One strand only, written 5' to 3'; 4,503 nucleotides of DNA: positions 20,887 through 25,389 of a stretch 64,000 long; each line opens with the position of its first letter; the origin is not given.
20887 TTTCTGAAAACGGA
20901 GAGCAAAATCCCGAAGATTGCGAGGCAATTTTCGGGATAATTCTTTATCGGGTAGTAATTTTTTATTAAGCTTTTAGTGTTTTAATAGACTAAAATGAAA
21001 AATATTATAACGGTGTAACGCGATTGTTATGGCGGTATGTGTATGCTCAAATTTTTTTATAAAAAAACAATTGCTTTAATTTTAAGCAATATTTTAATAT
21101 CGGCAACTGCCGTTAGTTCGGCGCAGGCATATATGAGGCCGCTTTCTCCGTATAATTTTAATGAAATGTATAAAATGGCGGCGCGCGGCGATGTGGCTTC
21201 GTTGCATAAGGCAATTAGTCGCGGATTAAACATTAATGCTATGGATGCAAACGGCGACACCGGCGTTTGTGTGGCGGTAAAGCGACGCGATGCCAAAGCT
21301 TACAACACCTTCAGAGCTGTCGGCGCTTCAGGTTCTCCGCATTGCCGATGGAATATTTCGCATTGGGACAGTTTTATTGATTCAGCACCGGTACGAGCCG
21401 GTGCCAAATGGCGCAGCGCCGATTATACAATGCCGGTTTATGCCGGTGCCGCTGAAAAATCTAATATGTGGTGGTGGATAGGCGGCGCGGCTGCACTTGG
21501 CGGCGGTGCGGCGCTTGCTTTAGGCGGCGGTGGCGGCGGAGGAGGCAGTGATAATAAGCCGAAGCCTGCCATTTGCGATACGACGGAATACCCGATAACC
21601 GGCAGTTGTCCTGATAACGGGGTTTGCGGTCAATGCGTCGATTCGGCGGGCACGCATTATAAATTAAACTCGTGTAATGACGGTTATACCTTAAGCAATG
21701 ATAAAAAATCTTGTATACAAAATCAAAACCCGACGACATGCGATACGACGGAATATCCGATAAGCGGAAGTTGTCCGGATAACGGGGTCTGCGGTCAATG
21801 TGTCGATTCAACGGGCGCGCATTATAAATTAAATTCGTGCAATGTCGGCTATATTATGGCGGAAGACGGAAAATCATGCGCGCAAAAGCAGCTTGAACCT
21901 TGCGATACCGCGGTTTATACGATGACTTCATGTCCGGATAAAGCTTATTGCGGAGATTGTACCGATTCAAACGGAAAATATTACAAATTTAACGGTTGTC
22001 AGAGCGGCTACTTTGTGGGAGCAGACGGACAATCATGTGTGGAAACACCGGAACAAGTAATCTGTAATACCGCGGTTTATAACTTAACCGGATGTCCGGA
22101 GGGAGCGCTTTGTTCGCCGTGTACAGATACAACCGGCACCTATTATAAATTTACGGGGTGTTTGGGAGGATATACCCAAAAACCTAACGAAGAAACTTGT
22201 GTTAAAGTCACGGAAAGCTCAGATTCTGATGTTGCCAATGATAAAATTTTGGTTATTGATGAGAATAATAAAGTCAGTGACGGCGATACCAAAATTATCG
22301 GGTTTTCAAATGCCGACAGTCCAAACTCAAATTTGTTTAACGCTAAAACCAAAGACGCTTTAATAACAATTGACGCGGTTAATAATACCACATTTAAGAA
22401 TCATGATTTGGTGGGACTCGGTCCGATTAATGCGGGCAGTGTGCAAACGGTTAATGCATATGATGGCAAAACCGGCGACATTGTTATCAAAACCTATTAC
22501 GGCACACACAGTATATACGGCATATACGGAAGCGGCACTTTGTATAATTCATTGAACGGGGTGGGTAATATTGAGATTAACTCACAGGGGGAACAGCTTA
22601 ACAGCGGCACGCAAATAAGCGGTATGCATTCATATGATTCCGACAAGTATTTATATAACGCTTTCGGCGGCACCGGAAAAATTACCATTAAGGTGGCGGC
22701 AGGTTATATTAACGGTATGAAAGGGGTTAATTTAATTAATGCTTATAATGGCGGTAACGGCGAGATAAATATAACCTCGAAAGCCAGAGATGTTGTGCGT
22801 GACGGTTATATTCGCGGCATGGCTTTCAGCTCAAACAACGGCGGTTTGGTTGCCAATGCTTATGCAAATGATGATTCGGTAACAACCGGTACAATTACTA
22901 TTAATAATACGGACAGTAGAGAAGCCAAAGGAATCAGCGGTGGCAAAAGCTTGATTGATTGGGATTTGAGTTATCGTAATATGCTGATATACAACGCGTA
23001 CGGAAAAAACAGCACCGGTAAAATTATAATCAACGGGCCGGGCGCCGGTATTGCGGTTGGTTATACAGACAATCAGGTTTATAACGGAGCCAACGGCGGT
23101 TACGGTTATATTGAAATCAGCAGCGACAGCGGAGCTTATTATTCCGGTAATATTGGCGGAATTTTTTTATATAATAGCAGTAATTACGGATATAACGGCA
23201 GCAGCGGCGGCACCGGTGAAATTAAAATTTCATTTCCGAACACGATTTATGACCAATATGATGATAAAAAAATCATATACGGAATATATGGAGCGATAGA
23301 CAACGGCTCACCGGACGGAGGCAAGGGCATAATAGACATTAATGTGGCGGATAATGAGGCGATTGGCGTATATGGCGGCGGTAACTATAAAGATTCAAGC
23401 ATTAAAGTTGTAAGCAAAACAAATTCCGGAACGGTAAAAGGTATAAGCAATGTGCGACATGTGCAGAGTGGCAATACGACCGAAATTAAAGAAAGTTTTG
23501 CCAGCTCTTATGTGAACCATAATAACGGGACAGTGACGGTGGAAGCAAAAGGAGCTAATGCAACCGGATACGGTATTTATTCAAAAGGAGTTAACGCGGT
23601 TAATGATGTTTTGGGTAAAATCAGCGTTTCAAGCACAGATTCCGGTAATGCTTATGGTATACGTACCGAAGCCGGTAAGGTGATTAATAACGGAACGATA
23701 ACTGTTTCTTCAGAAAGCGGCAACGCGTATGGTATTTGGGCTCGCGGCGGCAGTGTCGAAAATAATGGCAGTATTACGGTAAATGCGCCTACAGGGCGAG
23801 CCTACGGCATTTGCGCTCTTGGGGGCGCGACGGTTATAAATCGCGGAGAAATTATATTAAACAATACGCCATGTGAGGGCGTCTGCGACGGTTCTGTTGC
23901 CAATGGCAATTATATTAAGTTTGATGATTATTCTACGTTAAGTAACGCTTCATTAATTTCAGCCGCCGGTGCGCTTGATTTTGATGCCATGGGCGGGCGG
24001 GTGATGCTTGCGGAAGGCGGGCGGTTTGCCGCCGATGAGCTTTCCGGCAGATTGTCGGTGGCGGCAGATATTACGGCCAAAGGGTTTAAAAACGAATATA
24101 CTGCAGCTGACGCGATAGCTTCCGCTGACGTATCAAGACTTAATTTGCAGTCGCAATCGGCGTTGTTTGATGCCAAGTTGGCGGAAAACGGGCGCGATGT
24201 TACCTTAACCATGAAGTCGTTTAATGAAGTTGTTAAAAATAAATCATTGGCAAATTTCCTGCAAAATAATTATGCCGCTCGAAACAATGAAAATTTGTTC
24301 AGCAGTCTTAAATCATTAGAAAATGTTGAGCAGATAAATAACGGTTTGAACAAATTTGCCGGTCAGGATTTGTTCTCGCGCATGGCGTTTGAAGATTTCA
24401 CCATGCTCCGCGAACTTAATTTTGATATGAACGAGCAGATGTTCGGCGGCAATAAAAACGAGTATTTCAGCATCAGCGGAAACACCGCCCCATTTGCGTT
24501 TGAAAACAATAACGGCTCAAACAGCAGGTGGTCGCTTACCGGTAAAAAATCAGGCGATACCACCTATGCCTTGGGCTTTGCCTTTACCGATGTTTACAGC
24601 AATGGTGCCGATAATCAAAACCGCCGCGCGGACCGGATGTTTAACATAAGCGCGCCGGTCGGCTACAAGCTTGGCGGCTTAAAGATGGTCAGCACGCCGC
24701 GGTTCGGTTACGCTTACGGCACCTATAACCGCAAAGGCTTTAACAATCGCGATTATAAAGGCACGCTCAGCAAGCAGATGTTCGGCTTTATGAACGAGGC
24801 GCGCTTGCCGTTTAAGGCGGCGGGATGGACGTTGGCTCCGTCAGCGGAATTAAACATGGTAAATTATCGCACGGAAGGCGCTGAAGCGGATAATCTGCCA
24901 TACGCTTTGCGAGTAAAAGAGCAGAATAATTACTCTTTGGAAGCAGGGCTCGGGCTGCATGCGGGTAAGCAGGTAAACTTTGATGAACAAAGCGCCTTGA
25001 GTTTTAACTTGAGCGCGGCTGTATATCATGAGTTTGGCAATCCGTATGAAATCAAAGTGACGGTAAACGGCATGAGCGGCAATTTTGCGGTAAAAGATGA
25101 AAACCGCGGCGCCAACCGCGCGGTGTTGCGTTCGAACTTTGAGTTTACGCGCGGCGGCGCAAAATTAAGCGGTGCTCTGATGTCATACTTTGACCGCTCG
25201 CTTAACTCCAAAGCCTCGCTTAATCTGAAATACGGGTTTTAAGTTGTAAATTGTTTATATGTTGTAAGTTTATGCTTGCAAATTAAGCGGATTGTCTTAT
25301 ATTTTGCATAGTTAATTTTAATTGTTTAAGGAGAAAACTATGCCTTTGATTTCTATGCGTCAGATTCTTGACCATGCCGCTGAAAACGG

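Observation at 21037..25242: Chimeric autotransporter of about 1400 aa: ankyrin repeat plus four tandem Cys-rich 55-aa modules plus Gly/Asn-rich passenger plus beta-barrel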

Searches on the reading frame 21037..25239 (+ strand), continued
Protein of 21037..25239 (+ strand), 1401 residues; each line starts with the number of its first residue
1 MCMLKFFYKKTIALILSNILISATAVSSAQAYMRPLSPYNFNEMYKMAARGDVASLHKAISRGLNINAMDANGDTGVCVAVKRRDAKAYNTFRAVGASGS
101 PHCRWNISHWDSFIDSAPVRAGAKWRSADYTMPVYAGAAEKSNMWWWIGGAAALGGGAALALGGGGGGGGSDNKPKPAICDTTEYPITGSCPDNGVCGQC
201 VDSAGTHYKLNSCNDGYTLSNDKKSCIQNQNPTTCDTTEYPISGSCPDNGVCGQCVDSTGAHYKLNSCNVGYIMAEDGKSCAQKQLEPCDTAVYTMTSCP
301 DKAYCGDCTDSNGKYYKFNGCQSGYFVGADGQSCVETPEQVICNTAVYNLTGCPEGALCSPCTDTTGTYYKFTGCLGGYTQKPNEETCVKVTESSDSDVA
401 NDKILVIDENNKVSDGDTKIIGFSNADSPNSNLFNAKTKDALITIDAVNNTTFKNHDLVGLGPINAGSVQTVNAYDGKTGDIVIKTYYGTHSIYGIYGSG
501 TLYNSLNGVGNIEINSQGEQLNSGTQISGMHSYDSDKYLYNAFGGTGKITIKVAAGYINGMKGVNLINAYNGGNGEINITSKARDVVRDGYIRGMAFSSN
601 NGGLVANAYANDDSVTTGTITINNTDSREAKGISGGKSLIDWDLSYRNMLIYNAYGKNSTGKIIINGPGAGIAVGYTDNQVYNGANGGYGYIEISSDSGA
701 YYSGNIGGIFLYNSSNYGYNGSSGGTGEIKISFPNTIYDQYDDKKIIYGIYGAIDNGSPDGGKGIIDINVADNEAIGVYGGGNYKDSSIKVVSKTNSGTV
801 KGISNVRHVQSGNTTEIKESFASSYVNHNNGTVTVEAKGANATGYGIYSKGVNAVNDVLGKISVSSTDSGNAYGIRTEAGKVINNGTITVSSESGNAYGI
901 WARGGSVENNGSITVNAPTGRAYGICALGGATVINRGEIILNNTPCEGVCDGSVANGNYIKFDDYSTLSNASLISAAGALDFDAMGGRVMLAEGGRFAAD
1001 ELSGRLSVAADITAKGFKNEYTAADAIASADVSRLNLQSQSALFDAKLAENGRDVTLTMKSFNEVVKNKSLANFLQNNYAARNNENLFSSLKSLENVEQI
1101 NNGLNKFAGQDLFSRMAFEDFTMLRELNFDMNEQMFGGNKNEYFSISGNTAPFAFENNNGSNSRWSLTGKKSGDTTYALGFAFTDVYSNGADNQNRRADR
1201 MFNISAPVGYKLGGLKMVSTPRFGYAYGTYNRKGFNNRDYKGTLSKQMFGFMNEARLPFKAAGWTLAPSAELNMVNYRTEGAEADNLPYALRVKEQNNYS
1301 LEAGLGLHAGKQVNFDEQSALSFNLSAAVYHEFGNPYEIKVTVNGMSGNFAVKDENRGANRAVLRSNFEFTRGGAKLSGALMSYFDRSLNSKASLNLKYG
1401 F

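Call 37: find_encoding_contigs(protein=P0002, flank=4000, max_places=3)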
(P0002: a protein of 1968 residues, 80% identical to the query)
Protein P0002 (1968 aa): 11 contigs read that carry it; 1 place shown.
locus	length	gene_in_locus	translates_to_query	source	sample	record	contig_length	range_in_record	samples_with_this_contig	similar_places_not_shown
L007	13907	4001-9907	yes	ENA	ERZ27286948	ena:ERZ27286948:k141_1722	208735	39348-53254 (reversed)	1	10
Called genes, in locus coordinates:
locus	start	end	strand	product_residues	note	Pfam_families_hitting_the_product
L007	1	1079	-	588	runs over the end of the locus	PF01336:tRNA_anti-codon, PF00152:tRNA-synt_2, PF02938:GAD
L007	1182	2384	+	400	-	PF01612:DNA_pol_A_exo1, PF00570:HRDC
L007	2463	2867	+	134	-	-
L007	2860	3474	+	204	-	-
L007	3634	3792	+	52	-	-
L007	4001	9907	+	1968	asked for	PF12662:cEGF (faint), PF27417:BigA_3rd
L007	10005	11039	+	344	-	PF01116:F_bP_aldolase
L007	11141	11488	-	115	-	PF01638:HxlR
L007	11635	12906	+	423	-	PF03349:Toluene_X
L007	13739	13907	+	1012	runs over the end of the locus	PF18470:Cas9_a, PF13395:HNH_4, PF18541:RuvC_III, PF22702:Cas9_RuvC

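Call 72: find_encoding_contigs(protein=P0004, flank=1000, max_places=3)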
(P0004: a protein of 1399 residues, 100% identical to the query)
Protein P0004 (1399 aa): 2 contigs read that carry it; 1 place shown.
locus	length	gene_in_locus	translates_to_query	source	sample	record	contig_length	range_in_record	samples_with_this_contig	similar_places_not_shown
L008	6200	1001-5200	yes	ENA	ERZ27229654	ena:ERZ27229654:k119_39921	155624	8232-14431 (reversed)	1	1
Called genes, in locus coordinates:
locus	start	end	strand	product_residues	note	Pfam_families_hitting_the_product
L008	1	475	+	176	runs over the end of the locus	-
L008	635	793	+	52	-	-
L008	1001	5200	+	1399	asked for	PF12662:cEGF (faint), PF03797:Autotransporter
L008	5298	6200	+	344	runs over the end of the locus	PF01116:F_bP_aldolase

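Call 73: list_cluster_members(proteins=[P0004, P0002, P0008])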
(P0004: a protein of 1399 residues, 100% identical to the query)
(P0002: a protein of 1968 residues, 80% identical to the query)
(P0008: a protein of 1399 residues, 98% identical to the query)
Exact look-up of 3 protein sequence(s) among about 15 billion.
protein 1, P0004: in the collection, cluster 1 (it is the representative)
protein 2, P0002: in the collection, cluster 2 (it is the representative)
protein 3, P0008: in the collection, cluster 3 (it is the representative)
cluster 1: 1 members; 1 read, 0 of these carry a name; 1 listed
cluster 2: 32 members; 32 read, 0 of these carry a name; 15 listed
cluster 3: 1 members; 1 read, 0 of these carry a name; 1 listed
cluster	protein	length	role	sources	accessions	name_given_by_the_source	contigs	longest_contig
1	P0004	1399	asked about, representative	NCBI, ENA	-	-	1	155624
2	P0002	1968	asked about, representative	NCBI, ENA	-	-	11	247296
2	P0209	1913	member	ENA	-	-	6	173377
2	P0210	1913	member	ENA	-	-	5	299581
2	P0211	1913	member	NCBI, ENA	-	-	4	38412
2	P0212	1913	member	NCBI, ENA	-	-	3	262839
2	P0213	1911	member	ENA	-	-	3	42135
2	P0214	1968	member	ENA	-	-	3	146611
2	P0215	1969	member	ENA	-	-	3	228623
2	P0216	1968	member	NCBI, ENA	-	-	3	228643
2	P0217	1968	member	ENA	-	-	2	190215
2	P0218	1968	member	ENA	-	-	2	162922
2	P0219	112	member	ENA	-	-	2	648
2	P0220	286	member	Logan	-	-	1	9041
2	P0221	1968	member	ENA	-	-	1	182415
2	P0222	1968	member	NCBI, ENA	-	-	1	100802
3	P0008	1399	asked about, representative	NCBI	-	-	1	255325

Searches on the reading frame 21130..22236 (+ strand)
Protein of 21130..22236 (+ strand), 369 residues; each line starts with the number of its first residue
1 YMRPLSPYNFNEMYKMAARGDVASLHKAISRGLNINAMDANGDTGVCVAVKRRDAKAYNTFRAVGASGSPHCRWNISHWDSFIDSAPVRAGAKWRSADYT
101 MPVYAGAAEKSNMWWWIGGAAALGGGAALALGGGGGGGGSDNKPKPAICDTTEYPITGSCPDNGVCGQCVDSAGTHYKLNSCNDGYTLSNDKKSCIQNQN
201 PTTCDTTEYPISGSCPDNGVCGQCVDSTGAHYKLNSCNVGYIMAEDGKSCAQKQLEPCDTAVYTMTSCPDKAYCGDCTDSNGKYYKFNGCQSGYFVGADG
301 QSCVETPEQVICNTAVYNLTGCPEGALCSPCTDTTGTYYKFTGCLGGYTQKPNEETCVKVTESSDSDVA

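Call 38: predict_structure(alignment_id=A3)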
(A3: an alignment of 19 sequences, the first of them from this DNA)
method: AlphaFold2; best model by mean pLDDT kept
length: 369 residues; sequences in the alignment: 19
mean_pLDDT: 54.6   pTM: 0.34
mean pLDDT of the five models: 54.6, 52.9, 50.2, 49.6, 46.9
residues with pLDDT >= 90: 1; 70-90: 71; 50-70: 157; < 50: 140
segments of 3 or more residues with pLDDT < 50: 87-145, 160-165, 184-186, 197-202, 208-210, 214-223, 237-242, 245-255, 292-294, 297-299, 304-308, 361-369
pLDDT, mean of each block of 10 residues (from residue 1): 64 78 74 81 86 78 77 78 53 37 37 27 24 22 47 52 51 61 53 49 48 43 52 49 46 53 57 57 62 50 50 57 51 58 60 56 36
secondary structure, 60 per line:
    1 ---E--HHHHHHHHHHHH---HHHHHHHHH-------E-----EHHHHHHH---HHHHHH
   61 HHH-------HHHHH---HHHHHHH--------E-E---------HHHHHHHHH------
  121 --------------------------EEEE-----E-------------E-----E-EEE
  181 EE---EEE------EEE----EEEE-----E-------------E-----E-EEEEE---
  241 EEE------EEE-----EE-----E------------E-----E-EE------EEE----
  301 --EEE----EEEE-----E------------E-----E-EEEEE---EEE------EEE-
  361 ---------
elements in order: H7-18 H22-30 H45-51 H55-63 H71-75 H79-85 H106-114 E147-150 E178-182 E186-188 E195-197 E202-205 E233-237 E241-243 E250-252 E294-296 E303-305 E310-313 E340-344 E348-350 E357-359

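Call 42: fold_search(model_id=the predicted structure, library=pdb)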
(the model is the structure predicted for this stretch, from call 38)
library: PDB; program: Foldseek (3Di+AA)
matches with E <= 10: 898; with E <= 0.001: 0
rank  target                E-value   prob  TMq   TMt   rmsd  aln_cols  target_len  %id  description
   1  9iq8_A                9.6e-03  0.99  0.17  0.43  10.7       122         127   16  Ankyrin-like protein, AnkB (released 2025-07-16)
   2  9iq8_D                1.1e-02  1.00  0.19  0.45  11.0       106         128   15  Ankyrin-like protein, AnkB (released 2025-07-16)
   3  9cwm_B                1.2e-02  0.20  0.09  0.01  30.4       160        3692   18  Cryo-EM structure of human Low-density lipoprotein receptor-related protein 2 (released 2025-08-06)
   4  9iq8_B                1.2e-02  1.00  0.19  0.45  11.0       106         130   15  Ankyrin-like protein, AnkB (released 2025-07-16)
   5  7tts_D                1.3e-02  1.00  0.14  0.11   3.0        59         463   22  Skd3, hexamer, filtered (released 2022-09-28)
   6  9m4w_A                1.6e-02  0.97  0.16  0.10   8.5       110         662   14  Structure of human TRPC5 bound with (-)-englerin A, class 2. (released 2025-07-02)
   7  2jab_A                2.3e-02  0.99  0.13  0.34   3.4        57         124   19  A designed ankyrin repeat protein evolved to picomolar affinity to Her2 (released 2007-05-08)
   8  9kbu_A                2.4e-02  1.00  0.14  0.29   3.2        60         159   18  Crystal structure of an ankyrin protein (released 2025-11-05)
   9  2jab_C                2.6e-02  0.99  0.13  0.34   3.3        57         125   19  A designed ankyrin repeat protein evolved to picomolar affinity to Her2 (released 2007-05-08)
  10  7z72_B                2.7e-02  1.00  0.14  0.29   3.2        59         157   20  Crystal structure of p63 SAM in complex with darpin A5 (released 2022-07-06)
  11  4uuc                  2.7e-02  0.96  0.14  0.21   6.4        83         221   17  Crystal structure of human ASB11 ankyrin repeat domain (released 2014-08-06)
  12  5aar                  2.9e-02  0.97  0.15  0.27   5.2        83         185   22  Structure of the ankyrin domain of an Arabidopsis Thaliana potassium channel (released 2016-08-24)
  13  8yx9_K                2.9e-02  0.23  0.12  0.22  15.7       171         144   15  CD40 in complex with Dacetuzumab Fab (released 2024-05-08)
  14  9f24_C                3.7e-02  0.99  0.14  0.35   3.3        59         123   19  DARPin eGFP complex DP4 (2G71) (released 2024-10-23)
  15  5aao_E                3.9e-02  1.00  0.15  0.32   3.0        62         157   19  Crystal structure of fluorogen-activating designed ankyrin repeat protein (DARPin) dimer in complex with malachite gre (released 2016-02-03)
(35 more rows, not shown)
